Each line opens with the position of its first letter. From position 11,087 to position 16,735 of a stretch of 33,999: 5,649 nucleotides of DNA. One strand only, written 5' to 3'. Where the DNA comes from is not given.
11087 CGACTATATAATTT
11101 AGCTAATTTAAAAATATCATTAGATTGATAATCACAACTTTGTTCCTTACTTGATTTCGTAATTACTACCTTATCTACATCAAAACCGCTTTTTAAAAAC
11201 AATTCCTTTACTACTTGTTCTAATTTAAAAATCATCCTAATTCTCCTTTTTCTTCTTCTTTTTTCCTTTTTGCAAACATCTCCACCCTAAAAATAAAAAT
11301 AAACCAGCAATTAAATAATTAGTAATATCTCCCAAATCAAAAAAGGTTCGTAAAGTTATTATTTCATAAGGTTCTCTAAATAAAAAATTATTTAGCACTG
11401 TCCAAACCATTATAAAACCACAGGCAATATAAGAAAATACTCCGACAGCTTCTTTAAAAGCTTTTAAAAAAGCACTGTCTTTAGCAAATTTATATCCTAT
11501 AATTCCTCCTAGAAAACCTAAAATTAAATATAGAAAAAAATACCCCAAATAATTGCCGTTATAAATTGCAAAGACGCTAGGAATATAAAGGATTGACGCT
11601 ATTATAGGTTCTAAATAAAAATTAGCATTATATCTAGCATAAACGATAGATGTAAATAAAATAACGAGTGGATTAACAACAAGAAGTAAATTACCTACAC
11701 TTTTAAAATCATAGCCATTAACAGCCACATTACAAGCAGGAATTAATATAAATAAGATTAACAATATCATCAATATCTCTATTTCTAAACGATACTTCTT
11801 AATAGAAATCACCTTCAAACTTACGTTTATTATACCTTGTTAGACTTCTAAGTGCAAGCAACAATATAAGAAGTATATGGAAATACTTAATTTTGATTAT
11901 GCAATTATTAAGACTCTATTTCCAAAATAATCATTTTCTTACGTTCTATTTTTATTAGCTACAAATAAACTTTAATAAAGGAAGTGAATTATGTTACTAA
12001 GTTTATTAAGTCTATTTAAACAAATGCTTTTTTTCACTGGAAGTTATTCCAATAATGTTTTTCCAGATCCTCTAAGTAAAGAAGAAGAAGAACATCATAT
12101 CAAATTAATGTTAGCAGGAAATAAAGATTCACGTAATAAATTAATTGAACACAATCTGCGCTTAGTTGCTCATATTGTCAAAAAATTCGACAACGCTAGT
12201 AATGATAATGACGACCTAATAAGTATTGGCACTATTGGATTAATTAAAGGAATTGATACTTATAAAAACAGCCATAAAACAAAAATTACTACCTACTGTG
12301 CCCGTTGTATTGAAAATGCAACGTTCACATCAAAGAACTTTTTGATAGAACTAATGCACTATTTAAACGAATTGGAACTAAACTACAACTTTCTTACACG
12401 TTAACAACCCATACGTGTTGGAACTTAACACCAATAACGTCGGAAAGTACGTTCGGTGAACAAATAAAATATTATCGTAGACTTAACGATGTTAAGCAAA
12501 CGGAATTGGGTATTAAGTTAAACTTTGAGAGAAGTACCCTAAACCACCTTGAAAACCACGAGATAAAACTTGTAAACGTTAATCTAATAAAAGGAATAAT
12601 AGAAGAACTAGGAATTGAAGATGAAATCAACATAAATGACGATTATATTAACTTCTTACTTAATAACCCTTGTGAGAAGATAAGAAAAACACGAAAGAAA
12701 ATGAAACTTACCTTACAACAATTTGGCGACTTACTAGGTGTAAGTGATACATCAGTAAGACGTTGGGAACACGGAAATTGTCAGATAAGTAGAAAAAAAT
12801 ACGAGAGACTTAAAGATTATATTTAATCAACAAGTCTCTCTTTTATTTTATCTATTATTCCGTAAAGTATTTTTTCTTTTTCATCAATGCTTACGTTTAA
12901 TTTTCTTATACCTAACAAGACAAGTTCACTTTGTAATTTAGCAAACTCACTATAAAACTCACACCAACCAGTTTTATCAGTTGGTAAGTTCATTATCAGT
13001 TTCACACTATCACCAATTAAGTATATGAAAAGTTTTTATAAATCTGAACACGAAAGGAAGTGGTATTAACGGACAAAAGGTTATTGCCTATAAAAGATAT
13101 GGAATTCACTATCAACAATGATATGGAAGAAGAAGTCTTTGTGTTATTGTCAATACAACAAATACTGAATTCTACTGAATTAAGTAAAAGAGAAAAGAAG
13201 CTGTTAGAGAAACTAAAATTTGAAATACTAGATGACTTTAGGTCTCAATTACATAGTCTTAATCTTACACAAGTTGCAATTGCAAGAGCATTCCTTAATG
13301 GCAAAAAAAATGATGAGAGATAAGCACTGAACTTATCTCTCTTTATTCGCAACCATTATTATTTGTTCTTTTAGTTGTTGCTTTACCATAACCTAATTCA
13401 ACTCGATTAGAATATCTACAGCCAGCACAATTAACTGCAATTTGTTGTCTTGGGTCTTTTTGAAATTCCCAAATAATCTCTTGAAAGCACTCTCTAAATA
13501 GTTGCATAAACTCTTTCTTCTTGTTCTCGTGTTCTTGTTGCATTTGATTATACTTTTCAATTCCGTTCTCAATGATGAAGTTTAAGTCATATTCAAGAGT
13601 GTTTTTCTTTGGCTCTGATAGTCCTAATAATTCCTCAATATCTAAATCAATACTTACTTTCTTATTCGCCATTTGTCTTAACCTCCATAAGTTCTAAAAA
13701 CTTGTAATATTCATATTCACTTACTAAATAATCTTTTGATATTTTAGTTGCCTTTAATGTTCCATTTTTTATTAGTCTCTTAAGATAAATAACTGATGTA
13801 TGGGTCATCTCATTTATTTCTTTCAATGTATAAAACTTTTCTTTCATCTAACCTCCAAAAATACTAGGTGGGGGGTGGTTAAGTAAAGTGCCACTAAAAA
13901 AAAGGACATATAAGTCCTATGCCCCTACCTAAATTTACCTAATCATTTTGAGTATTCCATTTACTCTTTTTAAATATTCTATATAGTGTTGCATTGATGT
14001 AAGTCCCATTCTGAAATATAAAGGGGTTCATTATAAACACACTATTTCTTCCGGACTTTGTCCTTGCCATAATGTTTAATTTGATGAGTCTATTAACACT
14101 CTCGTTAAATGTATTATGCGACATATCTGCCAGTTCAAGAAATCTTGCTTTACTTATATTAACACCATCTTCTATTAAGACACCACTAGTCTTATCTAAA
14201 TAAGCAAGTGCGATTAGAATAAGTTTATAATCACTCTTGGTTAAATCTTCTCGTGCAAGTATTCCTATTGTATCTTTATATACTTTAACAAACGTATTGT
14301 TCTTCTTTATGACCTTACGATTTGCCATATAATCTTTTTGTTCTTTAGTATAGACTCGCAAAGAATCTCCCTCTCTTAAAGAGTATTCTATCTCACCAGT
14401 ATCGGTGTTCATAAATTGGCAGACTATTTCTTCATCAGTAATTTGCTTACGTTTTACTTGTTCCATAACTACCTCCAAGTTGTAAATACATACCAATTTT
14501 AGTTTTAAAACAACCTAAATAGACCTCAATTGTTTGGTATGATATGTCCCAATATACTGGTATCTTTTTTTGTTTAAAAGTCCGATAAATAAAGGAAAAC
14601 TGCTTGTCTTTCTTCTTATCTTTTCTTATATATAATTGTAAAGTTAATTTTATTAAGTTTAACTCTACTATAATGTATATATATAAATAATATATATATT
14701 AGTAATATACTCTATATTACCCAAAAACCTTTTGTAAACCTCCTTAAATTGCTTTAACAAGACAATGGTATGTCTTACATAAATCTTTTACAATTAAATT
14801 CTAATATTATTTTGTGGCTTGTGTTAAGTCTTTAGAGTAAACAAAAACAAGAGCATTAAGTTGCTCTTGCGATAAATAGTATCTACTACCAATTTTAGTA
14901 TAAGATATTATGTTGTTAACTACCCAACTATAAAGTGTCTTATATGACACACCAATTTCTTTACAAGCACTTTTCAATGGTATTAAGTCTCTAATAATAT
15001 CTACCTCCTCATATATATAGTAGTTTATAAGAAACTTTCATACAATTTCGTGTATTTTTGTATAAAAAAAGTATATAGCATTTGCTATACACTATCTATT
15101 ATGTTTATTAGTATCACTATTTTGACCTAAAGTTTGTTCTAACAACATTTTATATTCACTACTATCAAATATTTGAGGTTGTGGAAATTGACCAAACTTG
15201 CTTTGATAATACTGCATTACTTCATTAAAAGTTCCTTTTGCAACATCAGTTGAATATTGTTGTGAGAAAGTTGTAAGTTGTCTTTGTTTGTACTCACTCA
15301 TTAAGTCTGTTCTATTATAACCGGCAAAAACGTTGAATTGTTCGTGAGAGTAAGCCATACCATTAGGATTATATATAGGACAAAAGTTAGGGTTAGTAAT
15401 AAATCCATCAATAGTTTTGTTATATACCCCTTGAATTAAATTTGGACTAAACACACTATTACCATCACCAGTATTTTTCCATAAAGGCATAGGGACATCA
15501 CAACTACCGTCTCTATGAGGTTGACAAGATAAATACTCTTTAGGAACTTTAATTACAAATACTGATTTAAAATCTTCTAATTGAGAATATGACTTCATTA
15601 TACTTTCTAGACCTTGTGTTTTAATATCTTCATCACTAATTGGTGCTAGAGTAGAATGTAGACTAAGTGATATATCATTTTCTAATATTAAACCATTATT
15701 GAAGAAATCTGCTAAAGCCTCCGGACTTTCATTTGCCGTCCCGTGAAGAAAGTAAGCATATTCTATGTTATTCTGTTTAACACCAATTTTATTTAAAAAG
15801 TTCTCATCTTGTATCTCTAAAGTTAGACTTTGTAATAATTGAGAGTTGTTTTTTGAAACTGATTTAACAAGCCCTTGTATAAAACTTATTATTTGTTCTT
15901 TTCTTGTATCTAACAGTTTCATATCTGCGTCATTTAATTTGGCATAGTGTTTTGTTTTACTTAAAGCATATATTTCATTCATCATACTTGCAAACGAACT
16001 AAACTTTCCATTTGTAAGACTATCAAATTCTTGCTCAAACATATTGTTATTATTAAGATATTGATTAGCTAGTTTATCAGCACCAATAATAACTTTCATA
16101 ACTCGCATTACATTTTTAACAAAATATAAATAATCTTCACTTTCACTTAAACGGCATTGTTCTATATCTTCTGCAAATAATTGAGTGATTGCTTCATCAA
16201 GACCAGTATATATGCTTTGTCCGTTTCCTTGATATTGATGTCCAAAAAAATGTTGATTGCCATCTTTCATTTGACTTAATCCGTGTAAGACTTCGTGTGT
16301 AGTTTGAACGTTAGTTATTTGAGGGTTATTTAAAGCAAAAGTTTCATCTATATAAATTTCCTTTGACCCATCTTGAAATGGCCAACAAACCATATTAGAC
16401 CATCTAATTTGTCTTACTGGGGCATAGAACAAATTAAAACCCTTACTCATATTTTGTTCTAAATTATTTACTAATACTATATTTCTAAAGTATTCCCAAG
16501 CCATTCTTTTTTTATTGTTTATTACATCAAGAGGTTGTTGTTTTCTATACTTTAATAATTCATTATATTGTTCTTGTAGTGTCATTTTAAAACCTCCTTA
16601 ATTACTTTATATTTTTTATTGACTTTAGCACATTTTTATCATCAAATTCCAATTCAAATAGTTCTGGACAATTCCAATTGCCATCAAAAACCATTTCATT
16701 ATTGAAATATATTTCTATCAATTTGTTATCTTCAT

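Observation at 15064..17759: Terminator-bounded cargo operon HIT protein - histidine phosphatase - HExxH/unknown-domain protein: candidate undescribed conflict or defence module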

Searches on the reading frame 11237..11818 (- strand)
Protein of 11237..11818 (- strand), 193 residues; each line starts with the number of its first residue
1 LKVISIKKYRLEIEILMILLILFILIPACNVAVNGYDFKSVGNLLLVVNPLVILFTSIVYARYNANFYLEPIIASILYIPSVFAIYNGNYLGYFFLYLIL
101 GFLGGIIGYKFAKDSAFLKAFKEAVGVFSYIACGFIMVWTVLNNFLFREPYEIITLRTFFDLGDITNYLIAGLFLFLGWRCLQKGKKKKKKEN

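Call 13: search_protein_families(library=pfam, proteins=[window:11237-11818:-], max_evalue=0.01)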
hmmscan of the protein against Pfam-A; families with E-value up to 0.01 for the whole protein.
window:11237-11818:- (193 aa): 1 family
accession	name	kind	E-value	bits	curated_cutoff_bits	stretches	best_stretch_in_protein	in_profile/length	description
PF10852.13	DUF2651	-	0.00033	21.7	25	1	44-109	1-66/73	Protein of unknown function (DUF2651)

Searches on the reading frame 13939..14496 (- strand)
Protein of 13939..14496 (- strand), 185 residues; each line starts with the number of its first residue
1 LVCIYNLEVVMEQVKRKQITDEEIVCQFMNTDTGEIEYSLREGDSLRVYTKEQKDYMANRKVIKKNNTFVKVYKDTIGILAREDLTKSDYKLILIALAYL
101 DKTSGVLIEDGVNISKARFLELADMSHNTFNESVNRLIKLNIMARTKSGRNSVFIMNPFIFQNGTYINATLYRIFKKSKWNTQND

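Call 13: search_protein_families(library=pfam, proteins=[window:13939-14496:-], max_evalue=0.01)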
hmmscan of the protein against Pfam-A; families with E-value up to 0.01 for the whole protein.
window:13939-14496:- (185 aa): 1 family
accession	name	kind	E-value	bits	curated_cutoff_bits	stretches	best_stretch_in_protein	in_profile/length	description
PF04492.19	Phage_rep_O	-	0.0042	18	28.7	0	65-147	5-83/95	Bacteriophage replication protein O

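Call 51: search_protein_families(library=phrogs, proteins=[window:13939-14496:-], max_evalue=0.001)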
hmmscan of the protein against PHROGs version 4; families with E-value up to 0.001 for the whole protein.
window:13939-14496:- (185 aa): 0 families

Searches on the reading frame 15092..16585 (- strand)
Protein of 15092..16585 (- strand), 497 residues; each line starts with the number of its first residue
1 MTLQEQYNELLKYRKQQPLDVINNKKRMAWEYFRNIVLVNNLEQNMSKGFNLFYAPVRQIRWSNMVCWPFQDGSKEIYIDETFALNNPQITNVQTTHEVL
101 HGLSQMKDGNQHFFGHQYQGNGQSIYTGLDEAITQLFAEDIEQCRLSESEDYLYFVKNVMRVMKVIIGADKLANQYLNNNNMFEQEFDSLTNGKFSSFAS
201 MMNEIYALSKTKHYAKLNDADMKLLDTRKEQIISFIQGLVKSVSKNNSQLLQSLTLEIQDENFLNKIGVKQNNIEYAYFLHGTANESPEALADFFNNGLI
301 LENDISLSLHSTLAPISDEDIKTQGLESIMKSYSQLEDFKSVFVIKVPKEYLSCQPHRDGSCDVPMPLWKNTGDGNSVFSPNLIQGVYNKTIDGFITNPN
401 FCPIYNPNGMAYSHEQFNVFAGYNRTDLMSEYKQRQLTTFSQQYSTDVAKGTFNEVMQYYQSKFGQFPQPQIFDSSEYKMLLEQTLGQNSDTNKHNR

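Call 4: search_protein_families(library=pfam, proteins=[window:15092-16585:-], max_evalue=1)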
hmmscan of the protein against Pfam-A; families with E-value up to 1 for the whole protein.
window:15092-16585:- (497 aa): 1 family
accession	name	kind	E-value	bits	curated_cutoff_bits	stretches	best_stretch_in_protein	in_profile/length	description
PF20284.3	CTD8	-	0.71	10.5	27.6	0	134-207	12-85/127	C-terminal domain 8 of the ABC-three component (ABC-3C) systems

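Call 6: search_protein_families(library=ncbifam, proteins=[window:15092-16585:-], max_evalue=1)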
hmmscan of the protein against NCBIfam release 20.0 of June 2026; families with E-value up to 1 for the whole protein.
window:15092-16585:- (497 aa): 0 families

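Call 7: search_protein_families(library=padloc, proteins=[window:15092-16585:-], max_evalue=1)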
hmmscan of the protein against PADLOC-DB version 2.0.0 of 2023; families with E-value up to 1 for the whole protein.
window:15092-16585:- (497 aa): 0 families
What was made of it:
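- No PADLOC model matches (call 7).
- Tried and rejected: PADLOC gave nothing (call 7).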

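Call 8: search_solved_structures(query=window:15092-16585:-, max_evalue=10, show_alignments=2)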
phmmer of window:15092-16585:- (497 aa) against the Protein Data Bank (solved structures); distinct sequences matched with E-value up to 10: 0.

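Call 9: find_homologous_proteins(query=window:15092-16585:-)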
Query window:15092-16585:- (497 aa): 34 proteins with E <= 0.001 among 8000 candidates.
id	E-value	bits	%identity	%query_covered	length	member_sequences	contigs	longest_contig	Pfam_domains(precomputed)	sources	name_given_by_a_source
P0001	0.0e+0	1070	93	100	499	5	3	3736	-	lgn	-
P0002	2.6e-267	905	80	99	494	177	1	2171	-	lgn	-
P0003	9.8e-265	897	77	100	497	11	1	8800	-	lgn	-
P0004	2.1e-237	807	71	99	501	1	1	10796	-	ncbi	-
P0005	6.2e-218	743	67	99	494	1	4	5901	-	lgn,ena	-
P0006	1.8e-216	738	65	99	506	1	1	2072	-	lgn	-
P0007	5.0e-145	502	51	100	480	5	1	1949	-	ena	-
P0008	1.1e-136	475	79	54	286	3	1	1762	-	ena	-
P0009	2.1e-126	441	70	58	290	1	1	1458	-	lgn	-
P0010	5.4e-120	420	67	59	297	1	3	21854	-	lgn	-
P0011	1.5e-84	303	52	54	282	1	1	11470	-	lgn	-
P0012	6.4e-77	278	49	54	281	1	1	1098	-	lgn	-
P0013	6.4e-77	278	49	54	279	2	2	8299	-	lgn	-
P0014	1.5e-76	276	49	54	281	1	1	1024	-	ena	-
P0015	9.2e-76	274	49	54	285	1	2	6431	-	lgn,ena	-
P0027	3.6e-51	193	42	53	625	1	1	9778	PF17914.7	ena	-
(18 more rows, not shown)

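Call 11: find_related_loci(query=window:15092-16585:-, collection=genome_contigs, flank=10000)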
Query window:15092-16585:- (497 aa) in genome_contigs; peptide patterns used: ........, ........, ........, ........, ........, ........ (x = any residue, [..] = any of these).
25 stretches matched a pattern, but none encodes a relative of the query by tblastn (E <= 1e-3).
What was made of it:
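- Tried and rejected: It found nothing (call 11).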

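Call 15: find_encoding_contigs(protein=P0004, flank=10000, max_places=4)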
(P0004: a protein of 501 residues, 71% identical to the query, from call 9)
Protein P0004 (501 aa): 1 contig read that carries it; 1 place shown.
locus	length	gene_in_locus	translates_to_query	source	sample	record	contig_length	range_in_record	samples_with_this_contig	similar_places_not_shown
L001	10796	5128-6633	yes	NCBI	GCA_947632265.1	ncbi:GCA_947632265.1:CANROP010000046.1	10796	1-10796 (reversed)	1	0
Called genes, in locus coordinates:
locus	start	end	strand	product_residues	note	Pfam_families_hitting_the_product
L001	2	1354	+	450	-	?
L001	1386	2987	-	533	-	PF06418:CTP_synth_N, PF00117:GATase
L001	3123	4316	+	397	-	PF00375:SDF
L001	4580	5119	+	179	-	PF00210:Ferritin (faint), PF02915:Rubrerythrin, PF21349:RUBY_RBDX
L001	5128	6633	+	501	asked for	-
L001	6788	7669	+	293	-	-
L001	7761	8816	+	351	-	PF03462:PCRF, PF00472:RF-1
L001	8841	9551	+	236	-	PF07669:Eco57I, PF05175:MTS, PF06325:PrmA, PF13847:Methyltransf_31, PF08242:Methyltransf_12 (weak), PF13649:Methyltransf_25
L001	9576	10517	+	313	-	-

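Call 16: find_encoding_contigs(protein=P0003, flank=10000, max_places=4)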
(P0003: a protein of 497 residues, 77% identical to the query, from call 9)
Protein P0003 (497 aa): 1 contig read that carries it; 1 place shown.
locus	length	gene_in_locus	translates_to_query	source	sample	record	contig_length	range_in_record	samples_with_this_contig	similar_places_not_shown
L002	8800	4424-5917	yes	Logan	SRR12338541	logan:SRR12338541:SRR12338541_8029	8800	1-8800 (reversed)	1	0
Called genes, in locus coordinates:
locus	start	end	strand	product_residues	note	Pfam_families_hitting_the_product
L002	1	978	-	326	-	?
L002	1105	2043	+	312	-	-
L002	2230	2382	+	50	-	-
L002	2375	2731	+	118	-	-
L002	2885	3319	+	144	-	-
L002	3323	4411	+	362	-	PF13401:AAA_22 (weak)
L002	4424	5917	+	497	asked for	-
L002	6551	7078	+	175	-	-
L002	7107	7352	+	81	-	PF12728:HTH_17 (weak)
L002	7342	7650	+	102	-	-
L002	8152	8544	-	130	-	PF13744:HTH_37 (faint), PF12844:HTH_19 (faint), PF13560:HTH_31 (faint), PF01381:HTH_3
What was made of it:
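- The island encodes HTH proteins (call 16).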

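Call 17: find_encoding_contigs(protein=P0001, flank=10000, max_places=4)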
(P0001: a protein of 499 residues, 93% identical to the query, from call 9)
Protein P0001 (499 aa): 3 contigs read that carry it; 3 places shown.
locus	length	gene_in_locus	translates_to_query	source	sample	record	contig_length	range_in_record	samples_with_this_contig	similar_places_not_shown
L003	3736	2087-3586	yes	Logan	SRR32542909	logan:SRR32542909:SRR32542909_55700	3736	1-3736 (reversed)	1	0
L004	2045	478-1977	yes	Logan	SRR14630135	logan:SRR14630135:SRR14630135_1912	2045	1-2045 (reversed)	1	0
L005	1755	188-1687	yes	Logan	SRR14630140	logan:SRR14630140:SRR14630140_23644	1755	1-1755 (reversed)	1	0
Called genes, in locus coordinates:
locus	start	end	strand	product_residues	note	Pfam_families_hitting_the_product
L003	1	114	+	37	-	?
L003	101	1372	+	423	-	-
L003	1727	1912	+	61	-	-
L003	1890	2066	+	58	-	PF00300:His_Phos_1 (weak)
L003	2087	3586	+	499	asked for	-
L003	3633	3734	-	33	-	?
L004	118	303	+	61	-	-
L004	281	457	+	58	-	PF00300:His_Phos_1 (weak)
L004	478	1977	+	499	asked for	-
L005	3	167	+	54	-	?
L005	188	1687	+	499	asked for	-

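Call 18: find_encoding_contigs(protein=P0005, flank=10000, max_places=4)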
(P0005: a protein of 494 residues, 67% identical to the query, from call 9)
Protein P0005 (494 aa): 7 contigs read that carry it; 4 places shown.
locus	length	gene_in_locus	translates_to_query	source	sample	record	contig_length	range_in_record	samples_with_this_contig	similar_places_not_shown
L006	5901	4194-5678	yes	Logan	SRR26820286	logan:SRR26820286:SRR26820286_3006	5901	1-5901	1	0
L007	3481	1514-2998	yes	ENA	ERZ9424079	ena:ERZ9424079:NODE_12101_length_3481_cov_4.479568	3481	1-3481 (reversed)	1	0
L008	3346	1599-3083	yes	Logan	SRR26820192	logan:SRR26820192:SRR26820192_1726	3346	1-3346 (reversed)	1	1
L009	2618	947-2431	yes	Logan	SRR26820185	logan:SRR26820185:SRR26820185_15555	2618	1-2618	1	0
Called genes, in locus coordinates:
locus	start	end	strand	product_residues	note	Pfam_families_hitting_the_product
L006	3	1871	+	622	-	?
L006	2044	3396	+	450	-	PF01076:Mob_Pre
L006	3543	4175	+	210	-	PF00300:His_Phos_1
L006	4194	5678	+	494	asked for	-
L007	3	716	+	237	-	?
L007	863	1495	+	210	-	PF00300:His_Phos_1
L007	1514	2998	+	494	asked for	-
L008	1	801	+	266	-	?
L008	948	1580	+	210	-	PF00300:His_Phos_1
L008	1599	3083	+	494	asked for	-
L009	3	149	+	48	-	?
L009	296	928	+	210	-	PF00300:His_Phos_1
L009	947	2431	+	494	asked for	-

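Call 51: search_protein_families(library=phrogs, proteins=[window:15092-16585:-], max_evalue=0.001)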
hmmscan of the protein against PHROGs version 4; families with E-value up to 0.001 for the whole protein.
window:15092-16585:- (497 aa): 0 families
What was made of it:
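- Checked: 497-aa protein: no hit in Pfam, NCBIfam, PADLOC, PHROGs or PDB sequences (calls 4, 6, 7, 8, 51).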

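Call 82: find_encoding_contigs(protein=P0010, flank=9000, max_places=2)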
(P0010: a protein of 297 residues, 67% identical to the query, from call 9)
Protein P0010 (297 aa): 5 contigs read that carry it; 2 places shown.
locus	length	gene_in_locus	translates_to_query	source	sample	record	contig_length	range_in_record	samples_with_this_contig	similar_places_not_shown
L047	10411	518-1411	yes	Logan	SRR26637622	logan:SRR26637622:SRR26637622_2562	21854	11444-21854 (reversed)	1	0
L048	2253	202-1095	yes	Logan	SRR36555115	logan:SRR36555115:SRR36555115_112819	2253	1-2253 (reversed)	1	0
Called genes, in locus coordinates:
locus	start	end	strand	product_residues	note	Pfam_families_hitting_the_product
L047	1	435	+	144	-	?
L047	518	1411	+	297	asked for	-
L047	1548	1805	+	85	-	PF02576:RimP_N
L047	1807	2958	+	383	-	PF08529:NusA_N, PF00575:S1 (faint), PF13184:KH_NusA_1st, PF26594:KH_NusA_2nd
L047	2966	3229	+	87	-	PF04296:YlxR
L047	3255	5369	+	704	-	PF04760:IF2_N, PF00009:GTP_EFTU, PF00025:Arf, PF01926:MMR_HSR1, PF02421:FeoB_N (weak), PF22042:EF-G_D2, PF11987:IF-2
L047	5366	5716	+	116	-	PF02033:RBFA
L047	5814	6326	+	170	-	-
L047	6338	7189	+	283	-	PF01509:TruB_N, PF16198:TruB_C_2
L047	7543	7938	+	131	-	PF15970:HicB-like_2 (weak)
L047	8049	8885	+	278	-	-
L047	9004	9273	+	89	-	PF00312:Ribosomal_S15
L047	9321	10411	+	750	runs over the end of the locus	PF01138:RNase_PH, PF03725:RNase_PH_C, PF03726:PNPase, PF01138:RNase_PH, PF03725:RNase_PH_C (weak), PF00575:S1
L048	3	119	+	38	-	?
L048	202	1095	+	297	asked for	-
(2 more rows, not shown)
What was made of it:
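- The N-domain gene also occurs alone (calls 15, 82). It also occurs away from any element (calls 15, 82).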

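Call 83: find_encoding_contigs(protein=P0027, flank=9000, max_places=2)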
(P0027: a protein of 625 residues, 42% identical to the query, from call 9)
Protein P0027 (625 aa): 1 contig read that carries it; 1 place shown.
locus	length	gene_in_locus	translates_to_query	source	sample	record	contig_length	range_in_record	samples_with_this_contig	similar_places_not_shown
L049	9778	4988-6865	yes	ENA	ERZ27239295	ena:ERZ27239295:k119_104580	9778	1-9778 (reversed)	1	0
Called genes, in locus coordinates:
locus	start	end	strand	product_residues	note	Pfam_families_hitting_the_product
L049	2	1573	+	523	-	?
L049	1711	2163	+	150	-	-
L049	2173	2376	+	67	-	PF13443:HTH_26, PF01381:HTH_3 (weak)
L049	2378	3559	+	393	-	PF13687:DUF4153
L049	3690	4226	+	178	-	PF00300:His_Phos_1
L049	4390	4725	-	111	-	-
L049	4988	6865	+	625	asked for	PF17914:HopA1 (weak)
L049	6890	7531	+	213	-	PF00300:His_Phos_1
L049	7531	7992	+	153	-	PF00293:NUDIX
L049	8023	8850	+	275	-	-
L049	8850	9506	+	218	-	-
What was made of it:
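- NUDIX (L049, call 83).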

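Call 90: search_dna_similar(query=window:15092-16585:-, collection=plasmids, mode=protein, max_evalue=0.001, max_rows=10)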
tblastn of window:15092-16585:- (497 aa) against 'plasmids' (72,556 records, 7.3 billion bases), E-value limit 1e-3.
No match.

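Call 91: search_dna_similar(query=window:15092-16585:-, collection=phages, mode=protein, max_evalue=0.001, max_rows=10)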
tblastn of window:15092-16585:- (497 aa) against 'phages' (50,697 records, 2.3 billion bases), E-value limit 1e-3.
No match.
